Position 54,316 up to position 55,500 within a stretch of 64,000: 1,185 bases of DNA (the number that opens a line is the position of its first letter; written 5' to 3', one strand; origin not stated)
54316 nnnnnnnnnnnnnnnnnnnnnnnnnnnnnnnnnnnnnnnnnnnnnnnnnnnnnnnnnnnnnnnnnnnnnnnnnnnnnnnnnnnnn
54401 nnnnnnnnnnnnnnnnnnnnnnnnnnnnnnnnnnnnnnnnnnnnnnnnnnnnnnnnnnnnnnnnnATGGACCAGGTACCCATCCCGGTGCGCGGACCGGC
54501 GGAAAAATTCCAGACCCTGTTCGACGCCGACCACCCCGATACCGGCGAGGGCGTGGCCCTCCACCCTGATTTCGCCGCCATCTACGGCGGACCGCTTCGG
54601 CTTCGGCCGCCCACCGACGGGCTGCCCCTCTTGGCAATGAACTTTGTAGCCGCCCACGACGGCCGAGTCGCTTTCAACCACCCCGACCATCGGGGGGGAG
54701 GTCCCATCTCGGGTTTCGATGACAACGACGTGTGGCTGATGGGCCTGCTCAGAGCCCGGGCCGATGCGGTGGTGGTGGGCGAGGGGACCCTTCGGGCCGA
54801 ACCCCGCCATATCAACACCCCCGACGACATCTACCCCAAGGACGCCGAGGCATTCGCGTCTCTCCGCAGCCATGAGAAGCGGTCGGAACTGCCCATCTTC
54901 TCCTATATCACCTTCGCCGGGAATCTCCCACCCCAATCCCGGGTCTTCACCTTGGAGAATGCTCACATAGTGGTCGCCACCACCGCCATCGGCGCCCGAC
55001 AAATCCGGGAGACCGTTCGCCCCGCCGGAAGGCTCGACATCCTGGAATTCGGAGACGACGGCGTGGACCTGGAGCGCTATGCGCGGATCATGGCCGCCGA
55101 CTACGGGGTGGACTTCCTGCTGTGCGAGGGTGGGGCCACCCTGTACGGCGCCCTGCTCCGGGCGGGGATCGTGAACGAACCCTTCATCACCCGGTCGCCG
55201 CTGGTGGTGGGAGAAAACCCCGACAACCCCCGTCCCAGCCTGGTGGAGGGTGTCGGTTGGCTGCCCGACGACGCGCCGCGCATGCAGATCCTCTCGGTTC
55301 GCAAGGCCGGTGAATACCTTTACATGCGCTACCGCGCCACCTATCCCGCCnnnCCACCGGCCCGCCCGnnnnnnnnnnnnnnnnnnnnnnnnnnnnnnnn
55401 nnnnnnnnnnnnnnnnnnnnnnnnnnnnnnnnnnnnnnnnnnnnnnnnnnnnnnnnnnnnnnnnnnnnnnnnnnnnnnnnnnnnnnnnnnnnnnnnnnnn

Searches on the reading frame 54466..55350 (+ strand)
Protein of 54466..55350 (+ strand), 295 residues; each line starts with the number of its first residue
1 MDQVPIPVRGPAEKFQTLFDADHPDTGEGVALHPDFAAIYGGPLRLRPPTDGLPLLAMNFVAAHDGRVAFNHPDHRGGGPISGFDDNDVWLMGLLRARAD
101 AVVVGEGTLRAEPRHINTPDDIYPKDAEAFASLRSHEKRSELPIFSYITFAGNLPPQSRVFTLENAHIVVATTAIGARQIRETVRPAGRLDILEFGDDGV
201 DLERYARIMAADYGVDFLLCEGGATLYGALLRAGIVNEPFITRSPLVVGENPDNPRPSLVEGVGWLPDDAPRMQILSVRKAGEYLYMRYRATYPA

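Call 43: search_protein_families(library=pfam, proteins=[window:54466-55350:+], max_evalue=0.01)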
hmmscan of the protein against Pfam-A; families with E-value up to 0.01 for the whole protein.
window:54466-55350:+ (295 aa): 1 family
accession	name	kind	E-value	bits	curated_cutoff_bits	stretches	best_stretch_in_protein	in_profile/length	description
PF01872.23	RibD_C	-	6.3e-16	59.2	24.1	1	56-282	3-192/197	RibD C-terminal domain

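Call 51: search_protein_families(library=ncbifam, proteins=[window:54466-55350:+], max_evalue=0.001)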
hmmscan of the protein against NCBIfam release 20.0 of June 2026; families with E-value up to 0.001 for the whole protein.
window:54466-55350:+ (295 aa): 7 families
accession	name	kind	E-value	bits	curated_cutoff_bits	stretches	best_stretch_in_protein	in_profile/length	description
NF010663.0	PRK14059.1-1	equivalog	2.7e-17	62.9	184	1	59-290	33-250/253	pyrimidine reductase family protein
TIGR01508.1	rib_reduct_arch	equivalog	1.2e-16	60.6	186.45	1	59-288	6-207/210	2,5-diamino-6-(ribosylamino)-4(3H)-pyrimidinone 5'-phosphate reductase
NF010664.0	PRK14059.1-2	equivalog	3.3e-15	56.4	226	1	86-289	63-253/257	pyrimidine reductase family protein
NF010665.0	PRK14059.1-4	equivalog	3.4e-13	49.5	274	1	56-289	43-257/260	pyrimidine reductase family protein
TIGR00227.1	ribD_Cterm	domain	3.3e-12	46.4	150.15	1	54-289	3-214/216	riboflavin-specific deaminase C-terminal domain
NF008052.0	PRK10786.1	equivalog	2.1e-05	23.4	500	1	51-289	144-364/367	bifunctional diaminohydroxyphosphoribosylaminopyrimidine deaminase/5-amino-6-(5-phosphoribosylamino)uracil reductase RibD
TIGR00326.1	eubact_ribD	equivalog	0.00022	20.5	156.35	1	94-282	176-337/343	bifunctional diaminohydroxyphosphoribosylaminopyrimidine deaminase/5-amino-6-(5-phosphoribosylamino)uracil reductase RibD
